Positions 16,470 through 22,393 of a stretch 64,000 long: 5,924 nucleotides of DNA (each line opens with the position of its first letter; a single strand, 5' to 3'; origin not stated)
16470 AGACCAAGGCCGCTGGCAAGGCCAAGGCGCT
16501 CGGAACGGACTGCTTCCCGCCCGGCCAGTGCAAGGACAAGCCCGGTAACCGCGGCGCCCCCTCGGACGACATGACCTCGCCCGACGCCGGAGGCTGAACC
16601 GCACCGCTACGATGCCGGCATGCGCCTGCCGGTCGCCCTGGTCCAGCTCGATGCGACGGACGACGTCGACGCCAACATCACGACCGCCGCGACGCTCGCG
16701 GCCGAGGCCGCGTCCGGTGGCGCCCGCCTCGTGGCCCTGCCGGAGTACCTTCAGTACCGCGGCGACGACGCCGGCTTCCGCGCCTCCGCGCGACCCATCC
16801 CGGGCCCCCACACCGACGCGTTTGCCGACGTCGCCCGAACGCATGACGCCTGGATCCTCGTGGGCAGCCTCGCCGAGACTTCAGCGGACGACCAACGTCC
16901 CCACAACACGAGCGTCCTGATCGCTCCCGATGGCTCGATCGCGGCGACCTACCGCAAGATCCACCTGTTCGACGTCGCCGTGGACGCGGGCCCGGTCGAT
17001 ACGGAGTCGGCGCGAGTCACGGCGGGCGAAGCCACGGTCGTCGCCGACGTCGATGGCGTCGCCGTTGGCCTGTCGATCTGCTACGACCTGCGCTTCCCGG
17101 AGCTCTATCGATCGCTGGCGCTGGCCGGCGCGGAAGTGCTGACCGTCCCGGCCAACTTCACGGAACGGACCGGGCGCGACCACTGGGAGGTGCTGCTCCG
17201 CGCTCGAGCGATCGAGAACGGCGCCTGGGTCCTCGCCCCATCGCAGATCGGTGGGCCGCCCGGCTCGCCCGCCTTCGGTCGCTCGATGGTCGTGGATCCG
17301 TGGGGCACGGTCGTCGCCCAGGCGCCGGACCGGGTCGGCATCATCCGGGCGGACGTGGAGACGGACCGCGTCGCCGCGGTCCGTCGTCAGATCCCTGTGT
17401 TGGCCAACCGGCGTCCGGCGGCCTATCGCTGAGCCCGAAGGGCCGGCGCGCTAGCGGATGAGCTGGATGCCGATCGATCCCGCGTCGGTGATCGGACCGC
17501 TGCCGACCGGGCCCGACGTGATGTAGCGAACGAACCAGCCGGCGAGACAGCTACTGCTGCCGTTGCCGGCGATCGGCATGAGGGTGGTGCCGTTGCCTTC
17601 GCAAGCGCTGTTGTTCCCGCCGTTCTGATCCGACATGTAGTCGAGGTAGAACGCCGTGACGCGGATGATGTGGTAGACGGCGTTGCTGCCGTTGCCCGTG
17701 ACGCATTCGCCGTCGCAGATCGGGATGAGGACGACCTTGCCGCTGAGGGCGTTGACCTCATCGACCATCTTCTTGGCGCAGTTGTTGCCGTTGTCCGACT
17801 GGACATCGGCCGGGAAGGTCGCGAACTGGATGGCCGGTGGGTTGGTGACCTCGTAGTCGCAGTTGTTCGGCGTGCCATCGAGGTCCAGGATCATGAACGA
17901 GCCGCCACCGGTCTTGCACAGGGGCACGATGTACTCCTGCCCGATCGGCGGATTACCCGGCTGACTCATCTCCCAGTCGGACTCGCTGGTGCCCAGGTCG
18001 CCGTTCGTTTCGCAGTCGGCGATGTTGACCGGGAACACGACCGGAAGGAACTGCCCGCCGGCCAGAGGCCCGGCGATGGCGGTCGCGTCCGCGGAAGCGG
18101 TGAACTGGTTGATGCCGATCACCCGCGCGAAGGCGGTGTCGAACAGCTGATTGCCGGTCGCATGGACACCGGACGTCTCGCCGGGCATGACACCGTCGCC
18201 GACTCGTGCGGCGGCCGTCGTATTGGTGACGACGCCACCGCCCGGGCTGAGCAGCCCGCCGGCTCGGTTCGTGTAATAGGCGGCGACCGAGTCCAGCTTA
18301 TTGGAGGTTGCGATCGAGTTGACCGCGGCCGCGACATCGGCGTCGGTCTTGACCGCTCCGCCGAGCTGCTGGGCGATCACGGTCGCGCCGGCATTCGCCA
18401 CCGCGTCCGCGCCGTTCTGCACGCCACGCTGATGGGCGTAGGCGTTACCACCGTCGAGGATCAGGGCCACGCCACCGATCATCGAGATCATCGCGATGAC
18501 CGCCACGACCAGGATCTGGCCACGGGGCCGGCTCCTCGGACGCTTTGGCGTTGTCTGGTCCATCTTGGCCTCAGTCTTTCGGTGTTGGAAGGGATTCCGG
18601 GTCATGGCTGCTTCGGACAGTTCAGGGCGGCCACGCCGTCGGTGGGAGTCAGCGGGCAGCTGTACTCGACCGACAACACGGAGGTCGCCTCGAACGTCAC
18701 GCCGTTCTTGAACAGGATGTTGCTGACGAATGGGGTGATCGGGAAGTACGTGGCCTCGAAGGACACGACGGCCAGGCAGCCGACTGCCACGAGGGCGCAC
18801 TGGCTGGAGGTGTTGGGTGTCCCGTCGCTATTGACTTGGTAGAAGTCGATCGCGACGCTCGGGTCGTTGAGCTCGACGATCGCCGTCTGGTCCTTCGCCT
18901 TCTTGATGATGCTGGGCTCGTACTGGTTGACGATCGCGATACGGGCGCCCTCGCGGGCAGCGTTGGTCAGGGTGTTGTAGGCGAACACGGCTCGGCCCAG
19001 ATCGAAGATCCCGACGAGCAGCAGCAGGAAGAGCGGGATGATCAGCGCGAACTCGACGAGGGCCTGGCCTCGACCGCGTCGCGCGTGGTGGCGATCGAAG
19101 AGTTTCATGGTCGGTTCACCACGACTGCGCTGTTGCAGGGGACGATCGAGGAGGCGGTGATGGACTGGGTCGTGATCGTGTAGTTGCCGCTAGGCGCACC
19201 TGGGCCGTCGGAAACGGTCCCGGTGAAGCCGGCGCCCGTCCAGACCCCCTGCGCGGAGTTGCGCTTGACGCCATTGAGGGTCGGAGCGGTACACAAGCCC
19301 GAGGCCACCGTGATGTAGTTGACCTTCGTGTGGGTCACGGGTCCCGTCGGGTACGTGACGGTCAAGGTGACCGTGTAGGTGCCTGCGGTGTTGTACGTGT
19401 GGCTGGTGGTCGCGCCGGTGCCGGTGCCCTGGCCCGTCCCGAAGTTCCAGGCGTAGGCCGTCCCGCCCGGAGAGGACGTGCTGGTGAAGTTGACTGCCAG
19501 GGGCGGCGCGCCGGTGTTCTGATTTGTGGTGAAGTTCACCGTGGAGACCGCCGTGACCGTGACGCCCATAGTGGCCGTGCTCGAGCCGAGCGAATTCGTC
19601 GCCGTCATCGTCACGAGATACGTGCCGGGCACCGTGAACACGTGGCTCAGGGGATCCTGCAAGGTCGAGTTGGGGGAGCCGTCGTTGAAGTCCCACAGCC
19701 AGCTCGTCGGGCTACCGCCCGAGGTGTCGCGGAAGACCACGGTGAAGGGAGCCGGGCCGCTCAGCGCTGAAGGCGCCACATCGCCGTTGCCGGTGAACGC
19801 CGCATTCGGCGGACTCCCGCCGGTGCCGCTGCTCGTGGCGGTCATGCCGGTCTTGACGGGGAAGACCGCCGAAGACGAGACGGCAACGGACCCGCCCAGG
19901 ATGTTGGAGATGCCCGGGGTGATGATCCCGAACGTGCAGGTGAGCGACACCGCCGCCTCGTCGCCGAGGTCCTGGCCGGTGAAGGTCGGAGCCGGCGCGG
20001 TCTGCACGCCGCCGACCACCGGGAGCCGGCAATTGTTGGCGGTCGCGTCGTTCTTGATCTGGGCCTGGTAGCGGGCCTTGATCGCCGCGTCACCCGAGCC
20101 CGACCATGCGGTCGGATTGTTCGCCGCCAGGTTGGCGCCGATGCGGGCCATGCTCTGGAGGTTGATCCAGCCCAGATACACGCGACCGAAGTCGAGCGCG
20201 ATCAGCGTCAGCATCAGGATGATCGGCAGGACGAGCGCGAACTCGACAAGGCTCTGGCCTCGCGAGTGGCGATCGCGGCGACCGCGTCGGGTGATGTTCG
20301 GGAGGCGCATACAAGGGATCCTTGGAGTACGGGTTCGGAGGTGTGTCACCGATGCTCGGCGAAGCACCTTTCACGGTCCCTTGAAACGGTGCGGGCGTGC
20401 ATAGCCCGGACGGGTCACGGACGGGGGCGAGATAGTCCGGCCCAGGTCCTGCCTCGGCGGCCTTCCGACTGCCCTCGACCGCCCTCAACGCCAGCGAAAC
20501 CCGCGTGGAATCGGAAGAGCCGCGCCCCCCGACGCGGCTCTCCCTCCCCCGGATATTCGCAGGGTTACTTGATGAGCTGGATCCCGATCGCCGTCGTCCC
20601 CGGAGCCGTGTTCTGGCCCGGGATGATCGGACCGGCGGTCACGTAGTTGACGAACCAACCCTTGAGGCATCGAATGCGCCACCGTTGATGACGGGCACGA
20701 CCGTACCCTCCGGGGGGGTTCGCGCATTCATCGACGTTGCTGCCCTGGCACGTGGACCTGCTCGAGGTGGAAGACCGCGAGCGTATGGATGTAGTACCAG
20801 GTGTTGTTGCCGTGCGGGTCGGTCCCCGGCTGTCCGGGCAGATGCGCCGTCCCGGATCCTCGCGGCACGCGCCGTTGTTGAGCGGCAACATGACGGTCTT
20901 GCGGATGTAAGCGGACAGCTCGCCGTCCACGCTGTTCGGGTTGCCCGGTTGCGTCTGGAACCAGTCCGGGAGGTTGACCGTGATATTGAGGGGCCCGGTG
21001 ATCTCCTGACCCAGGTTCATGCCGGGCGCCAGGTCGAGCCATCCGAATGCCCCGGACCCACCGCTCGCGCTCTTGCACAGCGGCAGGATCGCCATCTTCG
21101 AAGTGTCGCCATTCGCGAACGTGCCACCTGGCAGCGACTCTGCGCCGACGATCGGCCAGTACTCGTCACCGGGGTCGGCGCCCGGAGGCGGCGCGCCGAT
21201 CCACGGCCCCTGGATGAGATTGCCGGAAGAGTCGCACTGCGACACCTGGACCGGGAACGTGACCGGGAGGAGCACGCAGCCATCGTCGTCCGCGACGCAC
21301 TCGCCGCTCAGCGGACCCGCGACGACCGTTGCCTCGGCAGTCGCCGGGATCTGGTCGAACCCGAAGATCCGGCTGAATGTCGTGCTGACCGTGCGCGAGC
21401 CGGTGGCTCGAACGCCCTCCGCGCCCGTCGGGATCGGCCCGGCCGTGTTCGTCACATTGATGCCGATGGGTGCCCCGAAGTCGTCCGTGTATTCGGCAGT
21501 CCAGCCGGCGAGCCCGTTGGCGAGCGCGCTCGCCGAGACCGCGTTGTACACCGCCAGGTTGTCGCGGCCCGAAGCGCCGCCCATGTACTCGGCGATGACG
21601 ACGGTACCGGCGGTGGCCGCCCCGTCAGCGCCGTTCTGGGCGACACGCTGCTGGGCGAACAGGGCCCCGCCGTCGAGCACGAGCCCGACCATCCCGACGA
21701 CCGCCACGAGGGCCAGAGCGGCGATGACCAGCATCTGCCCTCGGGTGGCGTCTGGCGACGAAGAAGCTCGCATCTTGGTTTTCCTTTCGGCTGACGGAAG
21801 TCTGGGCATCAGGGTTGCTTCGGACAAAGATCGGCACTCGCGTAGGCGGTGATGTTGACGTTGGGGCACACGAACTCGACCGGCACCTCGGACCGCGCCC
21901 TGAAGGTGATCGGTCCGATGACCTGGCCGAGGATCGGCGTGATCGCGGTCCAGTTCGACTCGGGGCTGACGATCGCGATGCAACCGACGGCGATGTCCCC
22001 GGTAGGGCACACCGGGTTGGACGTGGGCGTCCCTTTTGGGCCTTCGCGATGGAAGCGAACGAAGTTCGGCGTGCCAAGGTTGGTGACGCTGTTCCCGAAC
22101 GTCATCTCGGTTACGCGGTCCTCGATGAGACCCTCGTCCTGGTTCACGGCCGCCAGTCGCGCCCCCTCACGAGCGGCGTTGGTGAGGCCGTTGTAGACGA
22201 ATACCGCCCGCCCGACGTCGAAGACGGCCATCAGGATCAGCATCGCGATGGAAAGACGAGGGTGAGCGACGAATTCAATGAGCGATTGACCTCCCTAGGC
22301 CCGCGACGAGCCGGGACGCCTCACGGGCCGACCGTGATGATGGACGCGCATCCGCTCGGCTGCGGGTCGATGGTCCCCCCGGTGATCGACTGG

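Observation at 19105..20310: Pseudopilin carrying two PKD domains and a PASTA-like terminal domain: candidate pilus-tip adhesin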

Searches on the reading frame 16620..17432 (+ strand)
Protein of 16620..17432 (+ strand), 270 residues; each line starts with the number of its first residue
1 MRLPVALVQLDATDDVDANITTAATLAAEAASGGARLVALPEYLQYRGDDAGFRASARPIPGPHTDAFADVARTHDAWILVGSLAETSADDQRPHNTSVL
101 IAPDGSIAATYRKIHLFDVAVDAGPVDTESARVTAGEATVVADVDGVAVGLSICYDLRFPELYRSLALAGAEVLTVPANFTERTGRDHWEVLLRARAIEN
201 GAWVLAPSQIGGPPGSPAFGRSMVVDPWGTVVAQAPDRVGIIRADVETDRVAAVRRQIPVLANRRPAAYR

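Call 7: search_protein_families(library=pfam, proteins=[window:16620-17432:+], max_evalue=0.001)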
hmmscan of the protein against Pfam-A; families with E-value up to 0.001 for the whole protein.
window:16620-17432:+ (270 aa): 1 family
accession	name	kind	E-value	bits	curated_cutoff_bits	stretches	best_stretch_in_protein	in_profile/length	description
PF00795.27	CN_hydrolase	-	1.9e-59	201.5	23.2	1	5-256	2-256/256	Carbon-nitrogen hydrolase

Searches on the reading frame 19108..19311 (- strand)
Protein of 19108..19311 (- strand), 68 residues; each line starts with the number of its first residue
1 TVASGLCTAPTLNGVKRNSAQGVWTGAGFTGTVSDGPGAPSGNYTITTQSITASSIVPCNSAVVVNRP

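Call 22: search_protein_families(library=pfam, alignment_id=A2, max_evalue=10)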
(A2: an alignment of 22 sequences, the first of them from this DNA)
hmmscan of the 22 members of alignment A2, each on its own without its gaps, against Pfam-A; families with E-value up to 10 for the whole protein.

A. member 1, seq(68 aa): 1 family
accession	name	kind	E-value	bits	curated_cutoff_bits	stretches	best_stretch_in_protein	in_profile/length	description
PF18878.5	PPE-PPW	-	0.014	15.9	27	1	27-58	10-42/48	PPE-PPW subfamily C-terminal region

B. families by the number of members that match (of 22 scanned): 5 families
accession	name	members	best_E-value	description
PF03793.24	PASTA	9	5.8e-05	PASTA domain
PF18878.5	PPE-PPW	7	0.014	PPE-PPW subfamily C-terminal region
PF18676.6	MBG_2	1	0.0018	MBG domain (YGX type)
PF23515.1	YibY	1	0.57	YibY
PF17219.8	YAF2_RYBP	1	0.62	Yaf2/RYBP C-terminal binding motif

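Call 23: search_solved_structures(query=A2, max_evalue=10, show_alignments=3)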
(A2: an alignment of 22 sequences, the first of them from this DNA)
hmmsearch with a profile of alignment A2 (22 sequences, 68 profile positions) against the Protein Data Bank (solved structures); distinct sequences matched with E-value up to 10: 0.

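Call 36: predict_structure(alignment_id=A3)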
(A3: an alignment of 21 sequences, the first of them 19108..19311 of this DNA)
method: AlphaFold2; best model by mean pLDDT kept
length: 68 residues; sequences in the alignment: 21
mean_pLDDT: 93.2   pTM: 0.76
mean pLDDT of the five models: 93.2, 91.5, 91.4, 90.3, 67.0
residues with pLDDT >= 90: 59; 70-90: 6; 50-70: 3; < 50: 0
segments of 3 or more residues with pLDDT < 50: none
pLDDT, mean of each block of 10 residues (from residue 1): 82 97 97 94 95 96 93
secondary structure, 60 per line:
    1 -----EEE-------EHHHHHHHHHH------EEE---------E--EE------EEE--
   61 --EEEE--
elements in order: E6-8 H17-26 E33-35 E56-58 E63-66

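Call 40: fold_search(model_id=the predicted structure, library=pdb)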
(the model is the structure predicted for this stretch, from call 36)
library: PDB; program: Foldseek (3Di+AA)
matches with E <= 10: 35; with E <= 0.001: 0
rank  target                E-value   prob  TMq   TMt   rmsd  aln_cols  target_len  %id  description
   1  5e12_A                1.8e-03  1.00  0.67  0.25   3.6        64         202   25  Crystal Structure of PASTA Domains 2, 3 and 4 of Mycobacterium tuberculosis Protein Kinase B (released 2016-09-14)
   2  3ouv                  6.4e-03  1.00  0.66  0.67   3.5        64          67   25  SeMet Derivative of L512M mutant of PASTA domain 3 of Mycobacterium tuberculosis PknB (released 2011-09-21)
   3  2kui_MODEL_1_A        7.9e-03  1.00  0.66  0.19   3.2        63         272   25  NMR structure of the PASTA domain of Mycobacterium tuberculosis of PknB (released 2010-04-14)
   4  5e12_B                9.0e-03  1.00  0.66  0.27   3.0        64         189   17  Crystal Structure of PASTA Domains 2, 3 and 4 of Mycobacterium tuberculosis Protein Kinase B (released 2016-09-14)
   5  5e10                  1.1e-02  1.00  0.67  0.37   3.0        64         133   17  Crystal Structure of PASTA Domains 1 and 2 of Mycobacterium tuberculosis Protein Kinase B (released 2016-09-14)
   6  3m9g                  1.6e-02  1.00  0.65  0.24   3.5        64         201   20  Crystal structure of the three-PASTA-domain of a Ser/Thr kinase from Staphylococcus aureus (released 2010-11-03)
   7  2kue_MODEL_1_A        2.6e-02  1.00  0.65  0.36   2.9        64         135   22  NMR structure of the PASTA domain 2 and 3 of Mycobacterium tuberculosis of PknB (released 2010-04-14)
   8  5e0y                  4.1e-02  1.00  0.64  0.64   3.8        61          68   20  Crystal Structure of PASTA Domain 4 of Mycobacterium tuberculosis Protein Kinase B (released 2016-09-14)
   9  2mgv_MODEL_1_A        4.7e-02  0.97  0.55  0.57   4.1        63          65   21  NMR structure of PASTA domain of PonA2 from Mycobacterium tuberculosis (released 2013-12-25)
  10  5nod                  5.7e-02  0.98  0.60  0.56   4.4        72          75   18  PASTA subunit 4 of Streptococcus pneumoniae STKP crystallized with PEG and succinate (released 2017-11-08)
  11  3py9                  8.0e-02  0.99  0.67  0.19   3.4        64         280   14  X-ray structural studies of the entire extra-cellular region of the Ser/Thr kinase PrkC from Staphylococcus aureus (released 2011-01-19)
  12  7o4c_A                9.1e-02  1.00  0.70  0.43   1.7        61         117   23  Crystal structure of PASTA domains of the Penicillin-Binding Protein 1 (PBP1) from Staphylococcus aureus (released 2021-11-03)
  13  2kuf_MODEL_1_A        1.3e-01  0.98  0.66  0.35   3.2        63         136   25  NMR structure of the PASTA domain 3 and 4 of Mycobacterium tuberculosis of PknB (released 2010-04-14)
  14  2z2l_C                1.7e-01  0.96  0.59  0.35   2.8        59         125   10  Penicillin-Binding Protein 2X (PBP2X) from Streptococcus pneumoniae (released 2007-09-04)
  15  7o61_A                2.0e-01  0.99  0.70  0.43   1.7        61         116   23  Crystal structure of the C-terminal PASTA domains of Staphylococcus aureus PBP1 (released 2022-04-20)
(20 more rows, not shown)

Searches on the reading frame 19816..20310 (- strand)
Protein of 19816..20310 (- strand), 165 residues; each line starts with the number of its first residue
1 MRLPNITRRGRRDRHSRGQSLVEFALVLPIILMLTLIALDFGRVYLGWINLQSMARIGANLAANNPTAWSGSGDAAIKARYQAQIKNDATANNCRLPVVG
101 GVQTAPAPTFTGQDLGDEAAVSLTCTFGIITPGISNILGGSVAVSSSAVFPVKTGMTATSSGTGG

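Call 54: search_solved_structures(query=window:19816-20310:-, max_evalue=10, show_alignments=2)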
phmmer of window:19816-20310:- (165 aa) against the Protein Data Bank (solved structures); distinct sequences matched with E-value up to 10: 0.

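Call 71: search_protein_representatives(protein=window:19816-20310:-)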
Query: 165 residues. Proteins with E-value up to 0.001 (for the whole library): 3452; up to 1e-10: 440; up to 1e-30: 89. The best 150 are listed.
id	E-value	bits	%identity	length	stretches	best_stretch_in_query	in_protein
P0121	1.9e-93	327.5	93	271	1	1-165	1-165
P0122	4.9e-69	248.2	96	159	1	1-121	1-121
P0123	3.4e-61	222.8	69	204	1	7-162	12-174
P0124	3.6e-61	222.7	69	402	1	8-162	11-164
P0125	2.0e-55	204.0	63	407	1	8-164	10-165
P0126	1.6e-54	201.1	67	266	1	12-164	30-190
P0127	1.3e-53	198.1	62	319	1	8-164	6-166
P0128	2.0e-52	194.3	62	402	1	6-159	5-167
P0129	2.6e-50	187.4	63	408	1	12-162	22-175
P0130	5.3e-49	183.2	60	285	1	3-158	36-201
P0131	1.3e-48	181.9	64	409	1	6-164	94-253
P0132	4.5e-46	173.6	54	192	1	6-165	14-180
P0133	1.5e-45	171.9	63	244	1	11-162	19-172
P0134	1.1e-44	169.1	64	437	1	7-165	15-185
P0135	1.6e-44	168.6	90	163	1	75-165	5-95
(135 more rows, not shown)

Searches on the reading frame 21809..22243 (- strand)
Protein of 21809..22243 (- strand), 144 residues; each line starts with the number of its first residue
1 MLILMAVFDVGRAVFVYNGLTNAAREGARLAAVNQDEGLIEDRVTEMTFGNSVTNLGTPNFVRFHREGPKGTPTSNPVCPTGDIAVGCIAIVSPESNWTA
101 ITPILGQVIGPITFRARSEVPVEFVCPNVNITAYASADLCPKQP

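Call 3: search_protein_families(library=pfam, proteins=[window:21809-22243:-], max_evalue=0.1)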
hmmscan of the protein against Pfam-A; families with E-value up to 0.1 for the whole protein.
window:21809-22243:- (144 aa): 1 family
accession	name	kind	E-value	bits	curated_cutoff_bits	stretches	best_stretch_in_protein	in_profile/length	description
PF07811.17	TadE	-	3.2e-08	34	22.9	1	1-29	15-43/43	TadE-like protein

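Call 4: search_protein_families(library=ncbifam, proteins=[window:21809-22243:-], max_evalue=0.1)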
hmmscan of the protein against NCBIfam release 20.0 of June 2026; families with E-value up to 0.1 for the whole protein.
window:21809-22243:- (144 aa): 1 family
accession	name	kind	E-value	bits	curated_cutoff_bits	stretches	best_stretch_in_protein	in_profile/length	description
NF041390.1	TadE_Rv3655c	subfamily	0.027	15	40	1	12-39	22-49/101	TadE family type IV pilus minor pilin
